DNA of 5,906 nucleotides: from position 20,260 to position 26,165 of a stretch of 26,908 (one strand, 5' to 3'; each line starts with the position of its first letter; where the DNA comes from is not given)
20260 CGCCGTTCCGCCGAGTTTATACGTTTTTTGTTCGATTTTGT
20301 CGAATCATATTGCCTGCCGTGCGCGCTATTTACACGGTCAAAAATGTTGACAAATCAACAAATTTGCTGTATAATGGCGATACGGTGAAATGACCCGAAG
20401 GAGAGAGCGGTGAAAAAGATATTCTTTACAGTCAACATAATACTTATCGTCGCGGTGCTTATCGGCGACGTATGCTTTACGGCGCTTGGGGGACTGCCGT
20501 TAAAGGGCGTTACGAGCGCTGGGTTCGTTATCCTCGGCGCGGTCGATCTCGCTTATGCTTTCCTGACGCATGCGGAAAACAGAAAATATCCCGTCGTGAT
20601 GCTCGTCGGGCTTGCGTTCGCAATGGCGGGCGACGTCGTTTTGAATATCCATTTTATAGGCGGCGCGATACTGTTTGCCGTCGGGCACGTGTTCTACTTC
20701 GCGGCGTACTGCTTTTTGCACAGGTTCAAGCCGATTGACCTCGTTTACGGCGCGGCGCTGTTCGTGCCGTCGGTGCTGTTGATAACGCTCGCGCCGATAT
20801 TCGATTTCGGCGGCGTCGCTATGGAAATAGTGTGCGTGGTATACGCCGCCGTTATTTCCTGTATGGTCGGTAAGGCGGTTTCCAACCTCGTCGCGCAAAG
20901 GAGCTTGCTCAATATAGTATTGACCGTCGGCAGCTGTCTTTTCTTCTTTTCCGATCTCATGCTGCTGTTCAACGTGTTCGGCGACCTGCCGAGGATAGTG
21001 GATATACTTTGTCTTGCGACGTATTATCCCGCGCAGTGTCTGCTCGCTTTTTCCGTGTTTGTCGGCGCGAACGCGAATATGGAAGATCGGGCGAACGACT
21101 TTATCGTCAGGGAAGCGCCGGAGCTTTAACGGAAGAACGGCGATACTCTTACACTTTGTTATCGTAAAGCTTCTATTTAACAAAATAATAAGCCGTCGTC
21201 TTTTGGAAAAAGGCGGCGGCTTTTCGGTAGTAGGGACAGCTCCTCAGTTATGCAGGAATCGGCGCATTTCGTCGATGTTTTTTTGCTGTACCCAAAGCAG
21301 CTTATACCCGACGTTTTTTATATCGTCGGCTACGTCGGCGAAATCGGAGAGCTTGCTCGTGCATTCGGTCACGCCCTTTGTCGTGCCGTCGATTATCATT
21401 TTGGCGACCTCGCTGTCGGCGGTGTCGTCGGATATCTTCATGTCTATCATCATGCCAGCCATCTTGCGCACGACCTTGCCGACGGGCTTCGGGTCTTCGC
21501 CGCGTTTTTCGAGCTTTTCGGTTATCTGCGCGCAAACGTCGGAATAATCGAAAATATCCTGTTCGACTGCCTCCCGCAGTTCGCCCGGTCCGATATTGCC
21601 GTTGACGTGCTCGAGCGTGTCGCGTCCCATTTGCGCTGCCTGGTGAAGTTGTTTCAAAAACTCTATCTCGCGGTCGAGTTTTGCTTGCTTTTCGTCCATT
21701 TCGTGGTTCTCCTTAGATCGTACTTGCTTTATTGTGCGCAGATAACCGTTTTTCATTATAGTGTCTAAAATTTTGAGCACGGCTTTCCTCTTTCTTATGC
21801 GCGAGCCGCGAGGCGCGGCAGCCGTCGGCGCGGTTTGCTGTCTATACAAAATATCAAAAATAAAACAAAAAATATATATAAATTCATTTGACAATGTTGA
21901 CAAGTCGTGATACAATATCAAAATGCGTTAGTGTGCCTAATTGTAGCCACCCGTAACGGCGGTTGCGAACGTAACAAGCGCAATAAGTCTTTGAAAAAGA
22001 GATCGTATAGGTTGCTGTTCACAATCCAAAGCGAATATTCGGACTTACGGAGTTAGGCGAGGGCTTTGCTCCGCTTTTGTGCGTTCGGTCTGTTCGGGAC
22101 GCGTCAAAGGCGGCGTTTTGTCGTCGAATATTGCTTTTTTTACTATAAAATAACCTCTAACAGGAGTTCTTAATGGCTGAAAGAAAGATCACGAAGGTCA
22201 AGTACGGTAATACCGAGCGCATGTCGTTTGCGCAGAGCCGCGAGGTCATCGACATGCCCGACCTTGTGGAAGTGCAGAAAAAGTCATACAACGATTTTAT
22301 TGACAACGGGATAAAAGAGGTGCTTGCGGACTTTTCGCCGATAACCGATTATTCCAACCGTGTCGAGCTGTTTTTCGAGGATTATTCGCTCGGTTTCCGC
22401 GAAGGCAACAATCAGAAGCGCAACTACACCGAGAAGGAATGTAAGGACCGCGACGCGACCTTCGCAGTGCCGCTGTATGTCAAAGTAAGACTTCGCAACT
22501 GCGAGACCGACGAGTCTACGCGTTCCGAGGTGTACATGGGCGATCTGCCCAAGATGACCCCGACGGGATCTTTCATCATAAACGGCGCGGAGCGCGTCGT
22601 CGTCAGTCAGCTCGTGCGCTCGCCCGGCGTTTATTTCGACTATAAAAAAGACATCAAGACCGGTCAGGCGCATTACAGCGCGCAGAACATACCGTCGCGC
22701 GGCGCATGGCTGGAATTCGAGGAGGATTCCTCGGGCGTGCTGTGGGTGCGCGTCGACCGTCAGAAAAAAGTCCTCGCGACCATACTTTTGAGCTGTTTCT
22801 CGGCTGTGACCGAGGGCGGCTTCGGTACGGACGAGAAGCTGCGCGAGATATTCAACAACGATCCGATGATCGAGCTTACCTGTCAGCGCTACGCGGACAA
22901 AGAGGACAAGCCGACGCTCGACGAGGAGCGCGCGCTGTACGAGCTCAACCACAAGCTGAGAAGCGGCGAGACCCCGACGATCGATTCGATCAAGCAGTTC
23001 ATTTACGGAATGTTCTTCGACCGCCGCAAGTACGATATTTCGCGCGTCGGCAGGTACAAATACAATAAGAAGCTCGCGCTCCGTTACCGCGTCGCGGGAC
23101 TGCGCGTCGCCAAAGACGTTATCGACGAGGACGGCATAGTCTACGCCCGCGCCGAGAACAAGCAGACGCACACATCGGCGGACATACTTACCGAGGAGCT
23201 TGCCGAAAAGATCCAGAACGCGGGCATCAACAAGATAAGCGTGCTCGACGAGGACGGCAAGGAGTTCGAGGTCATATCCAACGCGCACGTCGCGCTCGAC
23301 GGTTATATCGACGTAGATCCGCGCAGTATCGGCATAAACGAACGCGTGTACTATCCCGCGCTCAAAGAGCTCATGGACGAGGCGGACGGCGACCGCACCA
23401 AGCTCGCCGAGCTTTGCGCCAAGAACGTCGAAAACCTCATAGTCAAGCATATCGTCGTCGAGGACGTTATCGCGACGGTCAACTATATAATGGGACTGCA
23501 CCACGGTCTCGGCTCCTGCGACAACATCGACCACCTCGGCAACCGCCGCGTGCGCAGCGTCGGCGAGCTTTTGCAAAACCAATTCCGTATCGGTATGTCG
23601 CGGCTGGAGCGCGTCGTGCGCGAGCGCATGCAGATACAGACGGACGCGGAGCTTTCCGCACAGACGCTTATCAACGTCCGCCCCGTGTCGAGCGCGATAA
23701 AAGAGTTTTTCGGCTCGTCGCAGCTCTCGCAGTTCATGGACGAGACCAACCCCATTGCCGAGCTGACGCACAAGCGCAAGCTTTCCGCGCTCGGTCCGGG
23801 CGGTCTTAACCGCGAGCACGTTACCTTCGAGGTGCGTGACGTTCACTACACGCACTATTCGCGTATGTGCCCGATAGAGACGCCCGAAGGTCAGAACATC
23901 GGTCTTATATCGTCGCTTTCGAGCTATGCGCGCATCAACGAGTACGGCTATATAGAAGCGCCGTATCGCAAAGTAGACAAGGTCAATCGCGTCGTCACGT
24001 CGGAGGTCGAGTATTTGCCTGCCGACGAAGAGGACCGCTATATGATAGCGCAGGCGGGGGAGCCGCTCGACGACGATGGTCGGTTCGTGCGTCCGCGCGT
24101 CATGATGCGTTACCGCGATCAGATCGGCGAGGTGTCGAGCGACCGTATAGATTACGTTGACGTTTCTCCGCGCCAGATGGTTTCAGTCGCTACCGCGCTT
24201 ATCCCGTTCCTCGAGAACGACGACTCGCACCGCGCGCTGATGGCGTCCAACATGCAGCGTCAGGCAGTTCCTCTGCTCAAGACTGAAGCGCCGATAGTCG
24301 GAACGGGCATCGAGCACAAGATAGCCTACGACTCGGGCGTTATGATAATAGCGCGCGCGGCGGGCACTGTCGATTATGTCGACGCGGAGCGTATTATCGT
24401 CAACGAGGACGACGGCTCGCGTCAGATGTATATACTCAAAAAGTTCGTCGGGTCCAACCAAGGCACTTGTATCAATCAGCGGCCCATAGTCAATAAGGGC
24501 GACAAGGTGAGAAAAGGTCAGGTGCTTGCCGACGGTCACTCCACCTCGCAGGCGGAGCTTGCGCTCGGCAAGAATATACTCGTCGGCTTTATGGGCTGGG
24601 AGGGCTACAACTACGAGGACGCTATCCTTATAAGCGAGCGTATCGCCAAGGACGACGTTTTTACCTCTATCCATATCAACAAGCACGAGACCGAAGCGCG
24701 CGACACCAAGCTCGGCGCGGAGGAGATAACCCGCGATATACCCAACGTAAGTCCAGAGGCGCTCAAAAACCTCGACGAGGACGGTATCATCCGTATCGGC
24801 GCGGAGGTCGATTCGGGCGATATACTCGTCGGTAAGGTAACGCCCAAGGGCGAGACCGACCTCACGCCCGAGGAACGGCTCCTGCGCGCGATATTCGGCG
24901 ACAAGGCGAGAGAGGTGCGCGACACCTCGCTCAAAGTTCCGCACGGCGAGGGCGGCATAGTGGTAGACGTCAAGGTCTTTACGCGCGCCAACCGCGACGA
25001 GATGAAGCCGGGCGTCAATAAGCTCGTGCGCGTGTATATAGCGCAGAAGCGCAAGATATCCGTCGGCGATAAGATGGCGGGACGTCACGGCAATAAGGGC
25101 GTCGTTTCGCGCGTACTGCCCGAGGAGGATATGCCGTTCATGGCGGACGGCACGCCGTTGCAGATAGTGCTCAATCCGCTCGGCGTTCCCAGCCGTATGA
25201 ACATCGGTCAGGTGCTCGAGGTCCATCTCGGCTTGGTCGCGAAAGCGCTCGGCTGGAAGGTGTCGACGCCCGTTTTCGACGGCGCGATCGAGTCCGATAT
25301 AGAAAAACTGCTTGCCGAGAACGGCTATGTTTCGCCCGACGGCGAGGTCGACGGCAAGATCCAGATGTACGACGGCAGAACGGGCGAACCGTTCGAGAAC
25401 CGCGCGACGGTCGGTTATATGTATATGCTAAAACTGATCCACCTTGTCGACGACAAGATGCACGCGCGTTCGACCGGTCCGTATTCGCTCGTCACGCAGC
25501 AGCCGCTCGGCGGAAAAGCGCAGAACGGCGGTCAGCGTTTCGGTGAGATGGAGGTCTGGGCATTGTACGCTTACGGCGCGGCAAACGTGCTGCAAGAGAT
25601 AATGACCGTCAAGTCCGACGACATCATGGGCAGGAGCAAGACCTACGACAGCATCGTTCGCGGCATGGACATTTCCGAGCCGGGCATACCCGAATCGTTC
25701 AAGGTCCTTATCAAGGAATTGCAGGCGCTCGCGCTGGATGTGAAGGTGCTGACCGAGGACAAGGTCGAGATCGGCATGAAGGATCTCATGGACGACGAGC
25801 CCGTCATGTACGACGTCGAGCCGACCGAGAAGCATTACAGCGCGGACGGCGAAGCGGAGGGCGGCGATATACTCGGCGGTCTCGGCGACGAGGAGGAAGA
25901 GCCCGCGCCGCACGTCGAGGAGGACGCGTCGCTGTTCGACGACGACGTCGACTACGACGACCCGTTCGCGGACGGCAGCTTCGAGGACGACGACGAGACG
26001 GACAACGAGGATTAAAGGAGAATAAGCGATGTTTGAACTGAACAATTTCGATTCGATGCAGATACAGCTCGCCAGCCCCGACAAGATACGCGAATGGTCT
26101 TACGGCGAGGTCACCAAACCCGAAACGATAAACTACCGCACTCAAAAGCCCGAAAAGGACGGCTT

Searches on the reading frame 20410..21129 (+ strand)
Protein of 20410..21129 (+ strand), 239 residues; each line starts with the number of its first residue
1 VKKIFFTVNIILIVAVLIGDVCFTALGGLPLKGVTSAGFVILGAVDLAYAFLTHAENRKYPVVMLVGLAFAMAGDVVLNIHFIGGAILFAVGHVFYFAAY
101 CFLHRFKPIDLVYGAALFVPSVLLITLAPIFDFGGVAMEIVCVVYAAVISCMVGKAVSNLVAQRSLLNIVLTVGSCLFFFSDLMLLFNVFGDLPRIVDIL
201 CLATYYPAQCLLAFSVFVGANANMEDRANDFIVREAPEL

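Call 35: search_protein_families(library=pfam, proteins=[window:20410-21129:+], max_evalue=0.001)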
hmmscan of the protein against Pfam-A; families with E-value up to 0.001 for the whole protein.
window:20410-21129:+ (239 aa): 1 family
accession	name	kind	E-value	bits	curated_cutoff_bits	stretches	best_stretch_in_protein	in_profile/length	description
PF07947.19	YhhN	-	5e-27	95.2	25.6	1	40-216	6-182/182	YhhN family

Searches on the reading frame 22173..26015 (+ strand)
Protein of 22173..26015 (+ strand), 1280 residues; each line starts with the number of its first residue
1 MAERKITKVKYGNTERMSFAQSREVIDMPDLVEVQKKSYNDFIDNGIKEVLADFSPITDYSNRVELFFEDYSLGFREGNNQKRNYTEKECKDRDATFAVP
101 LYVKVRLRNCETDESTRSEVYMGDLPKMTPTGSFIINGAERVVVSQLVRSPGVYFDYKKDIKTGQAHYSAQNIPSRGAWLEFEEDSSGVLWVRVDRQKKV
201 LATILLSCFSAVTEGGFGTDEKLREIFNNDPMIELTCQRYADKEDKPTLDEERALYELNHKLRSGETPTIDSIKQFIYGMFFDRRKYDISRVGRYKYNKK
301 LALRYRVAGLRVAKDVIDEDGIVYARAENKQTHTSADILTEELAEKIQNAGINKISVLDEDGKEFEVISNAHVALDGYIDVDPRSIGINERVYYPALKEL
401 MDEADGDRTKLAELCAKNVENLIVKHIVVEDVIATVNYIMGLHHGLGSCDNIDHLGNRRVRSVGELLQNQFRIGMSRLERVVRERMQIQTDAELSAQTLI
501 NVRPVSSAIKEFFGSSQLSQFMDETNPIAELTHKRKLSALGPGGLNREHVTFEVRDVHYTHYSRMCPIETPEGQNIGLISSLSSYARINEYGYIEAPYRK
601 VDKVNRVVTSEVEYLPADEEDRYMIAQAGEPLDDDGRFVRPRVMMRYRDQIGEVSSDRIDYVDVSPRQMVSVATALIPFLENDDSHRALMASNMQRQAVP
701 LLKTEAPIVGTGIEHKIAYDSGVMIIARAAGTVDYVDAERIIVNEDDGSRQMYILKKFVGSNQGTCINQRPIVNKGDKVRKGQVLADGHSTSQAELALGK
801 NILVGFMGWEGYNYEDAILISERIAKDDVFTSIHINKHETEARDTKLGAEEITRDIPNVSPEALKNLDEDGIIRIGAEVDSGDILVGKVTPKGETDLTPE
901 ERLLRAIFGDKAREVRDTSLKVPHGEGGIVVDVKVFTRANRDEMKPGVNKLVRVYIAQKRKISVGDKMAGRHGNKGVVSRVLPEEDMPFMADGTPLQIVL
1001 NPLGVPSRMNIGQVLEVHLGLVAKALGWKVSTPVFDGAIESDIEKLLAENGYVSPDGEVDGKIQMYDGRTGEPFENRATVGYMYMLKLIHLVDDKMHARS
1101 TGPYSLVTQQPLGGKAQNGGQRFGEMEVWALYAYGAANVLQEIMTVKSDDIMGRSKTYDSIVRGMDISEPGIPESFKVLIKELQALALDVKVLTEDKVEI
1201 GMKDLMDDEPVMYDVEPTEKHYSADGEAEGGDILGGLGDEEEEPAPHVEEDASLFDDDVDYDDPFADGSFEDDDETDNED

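Call 35: search_protein_families(library=pfam, proteins=[window:22173-26015:+], max_evalue=0.001)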
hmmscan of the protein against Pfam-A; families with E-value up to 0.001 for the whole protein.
window:22173-26015:+ (1280 aa): 6 families
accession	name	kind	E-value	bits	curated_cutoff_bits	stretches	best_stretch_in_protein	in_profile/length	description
PF00562.33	RNA_pol_Rpb2_6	-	2.5e-139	465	23.4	1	726-1117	1-373/373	RNA polymerase Rpb2, domain 6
PF04565.21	RNA_pol_Rpb2_3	-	5.5e-27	94.2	21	1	520-588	1-68/68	RNA polymerase Rpb2, domain 3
PF04560.25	RNA_pol_Rpb2_7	-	4e-26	91.7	32.1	1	1119-1194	1-86/87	RNA polymerase Rpb2, domain 7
PF10385.14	RNA_pol_Rpb2_45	-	3.9e-23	81.7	28.2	1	598-665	1-66/66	RNA polymerase beta subunit external 1 domain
PF04563.20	RNA_pol_Rpb2_1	-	1.4e-22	80.6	28.2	1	31-506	2-202/203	RNA polymerase beta subunit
PF04561.19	RNA_pol_Rpb2_2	-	1.4e-21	77.5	21.7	2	149-303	1-147/190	RNA polymerase Rpb2, domain 2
